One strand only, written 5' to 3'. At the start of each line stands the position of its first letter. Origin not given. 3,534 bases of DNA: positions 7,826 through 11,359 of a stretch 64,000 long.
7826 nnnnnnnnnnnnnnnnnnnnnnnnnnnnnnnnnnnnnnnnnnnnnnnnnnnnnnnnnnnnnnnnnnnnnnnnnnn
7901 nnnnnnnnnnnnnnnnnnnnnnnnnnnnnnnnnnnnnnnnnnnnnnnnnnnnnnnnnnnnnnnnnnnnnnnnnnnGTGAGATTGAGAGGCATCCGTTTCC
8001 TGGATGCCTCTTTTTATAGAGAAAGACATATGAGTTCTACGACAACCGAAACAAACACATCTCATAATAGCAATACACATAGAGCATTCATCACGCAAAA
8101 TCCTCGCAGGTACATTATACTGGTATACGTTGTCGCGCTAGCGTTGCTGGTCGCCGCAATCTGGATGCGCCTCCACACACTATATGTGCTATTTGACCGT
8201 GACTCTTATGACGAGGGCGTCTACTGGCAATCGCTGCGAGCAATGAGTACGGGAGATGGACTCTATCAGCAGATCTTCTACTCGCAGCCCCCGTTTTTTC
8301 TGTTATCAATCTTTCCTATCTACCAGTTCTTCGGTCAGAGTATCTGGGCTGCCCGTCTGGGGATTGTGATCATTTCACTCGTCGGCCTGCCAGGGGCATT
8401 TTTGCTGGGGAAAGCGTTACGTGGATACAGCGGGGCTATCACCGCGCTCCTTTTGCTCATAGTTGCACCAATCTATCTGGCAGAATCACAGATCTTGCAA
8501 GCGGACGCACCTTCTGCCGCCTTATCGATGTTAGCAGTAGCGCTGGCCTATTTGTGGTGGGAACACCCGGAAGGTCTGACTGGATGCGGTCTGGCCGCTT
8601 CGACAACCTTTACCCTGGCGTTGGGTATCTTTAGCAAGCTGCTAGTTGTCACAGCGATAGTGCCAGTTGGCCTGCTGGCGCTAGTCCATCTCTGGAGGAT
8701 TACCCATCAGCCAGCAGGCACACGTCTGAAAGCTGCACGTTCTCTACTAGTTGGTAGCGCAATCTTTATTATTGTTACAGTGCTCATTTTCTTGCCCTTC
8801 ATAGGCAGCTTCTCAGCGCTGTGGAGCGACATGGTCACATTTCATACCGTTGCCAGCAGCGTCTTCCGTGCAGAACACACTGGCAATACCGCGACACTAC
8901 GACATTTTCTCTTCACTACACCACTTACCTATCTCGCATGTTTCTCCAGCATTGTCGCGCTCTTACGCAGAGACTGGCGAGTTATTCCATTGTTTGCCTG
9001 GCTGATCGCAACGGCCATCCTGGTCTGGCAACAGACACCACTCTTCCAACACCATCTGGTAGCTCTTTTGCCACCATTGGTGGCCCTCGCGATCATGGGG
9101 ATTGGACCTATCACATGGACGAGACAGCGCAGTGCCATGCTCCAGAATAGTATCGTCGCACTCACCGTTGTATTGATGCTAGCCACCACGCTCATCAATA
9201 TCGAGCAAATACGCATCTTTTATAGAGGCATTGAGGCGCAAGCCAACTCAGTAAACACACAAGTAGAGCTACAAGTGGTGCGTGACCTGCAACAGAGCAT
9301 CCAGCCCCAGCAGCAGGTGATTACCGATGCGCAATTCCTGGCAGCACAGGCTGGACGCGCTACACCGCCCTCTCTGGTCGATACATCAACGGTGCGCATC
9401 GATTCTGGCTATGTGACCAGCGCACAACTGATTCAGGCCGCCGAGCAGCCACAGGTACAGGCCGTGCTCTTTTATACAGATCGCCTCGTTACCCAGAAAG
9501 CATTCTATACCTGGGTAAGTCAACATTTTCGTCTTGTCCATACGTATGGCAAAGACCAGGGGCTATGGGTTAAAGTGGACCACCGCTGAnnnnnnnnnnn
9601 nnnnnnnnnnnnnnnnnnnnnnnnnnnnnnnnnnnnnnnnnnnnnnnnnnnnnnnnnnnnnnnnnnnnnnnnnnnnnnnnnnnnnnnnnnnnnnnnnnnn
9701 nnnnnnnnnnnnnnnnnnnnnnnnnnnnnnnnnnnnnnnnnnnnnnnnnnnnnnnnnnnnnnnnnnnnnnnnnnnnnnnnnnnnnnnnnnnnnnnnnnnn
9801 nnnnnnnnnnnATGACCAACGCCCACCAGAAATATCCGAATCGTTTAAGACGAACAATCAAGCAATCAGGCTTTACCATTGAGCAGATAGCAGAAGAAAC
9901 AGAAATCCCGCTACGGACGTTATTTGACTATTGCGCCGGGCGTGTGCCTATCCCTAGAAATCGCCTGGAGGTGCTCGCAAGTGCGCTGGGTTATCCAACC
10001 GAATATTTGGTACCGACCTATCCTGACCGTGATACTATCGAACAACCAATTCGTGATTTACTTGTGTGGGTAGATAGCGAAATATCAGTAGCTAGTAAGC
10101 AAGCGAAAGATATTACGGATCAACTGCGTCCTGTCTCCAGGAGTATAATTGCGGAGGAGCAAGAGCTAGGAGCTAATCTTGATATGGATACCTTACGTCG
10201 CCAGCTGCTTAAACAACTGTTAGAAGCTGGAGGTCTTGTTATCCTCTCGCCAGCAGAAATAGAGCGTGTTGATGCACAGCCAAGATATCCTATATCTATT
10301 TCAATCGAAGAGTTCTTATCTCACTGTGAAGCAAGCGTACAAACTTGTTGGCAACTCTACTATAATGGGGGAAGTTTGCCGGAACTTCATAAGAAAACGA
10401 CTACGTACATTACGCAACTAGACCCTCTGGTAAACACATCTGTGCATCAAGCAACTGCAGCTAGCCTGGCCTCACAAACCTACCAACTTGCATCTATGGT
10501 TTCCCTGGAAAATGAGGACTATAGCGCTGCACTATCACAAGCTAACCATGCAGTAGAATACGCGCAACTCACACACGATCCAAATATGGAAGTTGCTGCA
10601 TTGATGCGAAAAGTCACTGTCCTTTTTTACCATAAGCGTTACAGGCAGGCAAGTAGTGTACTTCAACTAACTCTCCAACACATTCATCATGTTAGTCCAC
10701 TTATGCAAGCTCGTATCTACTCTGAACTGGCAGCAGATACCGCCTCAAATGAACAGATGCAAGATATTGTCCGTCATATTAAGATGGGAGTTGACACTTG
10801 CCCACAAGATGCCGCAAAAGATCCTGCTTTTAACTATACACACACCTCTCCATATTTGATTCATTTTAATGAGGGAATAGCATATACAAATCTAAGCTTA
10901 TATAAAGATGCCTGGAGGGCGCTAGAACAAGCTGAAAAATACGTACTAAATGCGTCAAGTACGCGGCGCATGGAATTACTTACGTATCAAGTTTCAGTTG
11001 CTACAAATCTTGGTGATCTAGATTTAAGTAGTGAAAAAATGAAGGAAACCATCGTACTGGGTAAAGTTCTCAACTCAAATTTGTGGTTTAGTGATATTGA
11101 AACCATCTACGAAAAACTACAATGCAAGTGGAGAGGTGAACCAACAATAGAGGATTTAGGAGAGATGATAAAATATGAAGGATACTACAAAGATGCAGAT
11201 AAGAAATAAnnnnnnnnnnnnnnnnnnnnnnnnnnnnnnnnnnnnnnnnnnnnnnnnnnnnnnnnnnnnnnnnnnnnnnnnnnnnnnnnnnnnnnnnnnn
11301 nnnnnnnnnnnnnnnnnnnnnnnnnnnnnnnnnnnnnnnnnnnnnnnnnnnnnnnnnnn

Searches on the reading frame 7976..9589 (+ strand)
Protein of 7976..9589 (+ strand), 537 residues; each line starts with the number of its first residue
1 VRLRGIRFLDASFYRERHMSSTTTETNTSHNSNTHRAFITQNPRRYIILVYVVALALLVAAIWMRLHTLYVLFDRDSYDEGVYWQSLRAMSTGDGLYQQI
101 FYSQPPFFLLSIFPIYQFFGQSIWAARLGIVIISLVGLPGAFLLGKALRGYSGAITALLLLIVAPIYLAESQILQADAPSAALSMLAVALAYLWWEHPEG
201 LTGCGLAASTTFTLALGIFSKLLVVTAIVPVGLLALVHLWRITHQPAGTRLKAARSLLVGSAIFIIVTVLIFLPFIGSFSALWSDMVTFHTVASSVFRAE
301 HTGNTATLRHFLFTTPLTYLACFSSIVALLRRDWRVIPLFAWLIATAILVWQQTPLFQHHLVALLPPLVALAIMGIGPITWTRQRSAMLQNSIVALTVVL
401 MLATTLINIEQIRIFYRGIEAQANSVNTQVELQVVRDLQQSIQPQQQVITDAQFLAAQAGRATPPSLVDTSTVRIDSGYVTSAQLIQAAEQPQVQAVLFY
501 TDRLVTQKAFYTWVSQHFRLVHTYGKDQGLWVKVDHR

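Call 44: search_protein_families(library=pfam, proteins=[window:7976-9589:+], max_evalue=0.001)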
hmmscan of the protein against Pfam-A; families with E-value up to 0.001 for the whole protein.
window:7976-9589:+ (537 aa): 2 families
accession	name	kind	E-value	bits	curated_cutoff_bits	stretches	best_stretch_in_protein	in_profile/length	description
PF02366.24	PMT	-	2.4e-07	31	22.7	1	73-273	23-234/245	Dolichyl-phosphate-mannose-protein mannosyltransferase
PF13231.12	PMT_2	-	2.3e-06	28.3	26.1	1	104-245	2-140/160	Dolichyl-phosphate-mannose-protein mannosyltransferase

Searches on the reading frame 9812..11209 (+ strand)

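Call 44: search_protein_families(library=pfam, proteins=[window:9812-11209:+], max_evalue=0.001)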
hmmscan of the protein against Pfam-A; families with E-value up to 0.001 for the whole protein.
window:9812-11209:+ (465 aa): 3 families
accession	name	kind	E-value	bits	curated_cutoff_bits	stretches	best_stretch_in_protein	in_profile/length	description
PF01381.28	HTH_3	-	2.7e-05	24.5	23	1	12-66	1-55/55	Helix-turn-helix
PF13560.12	HTH_31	-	6.4e-05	23.6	27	1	11-62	5-57/64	Helix-turn-helix domain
PF12844.13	HTH_19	-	0.0003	21.1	30.2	1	10-67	2-59/64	Helix-turn-helix domain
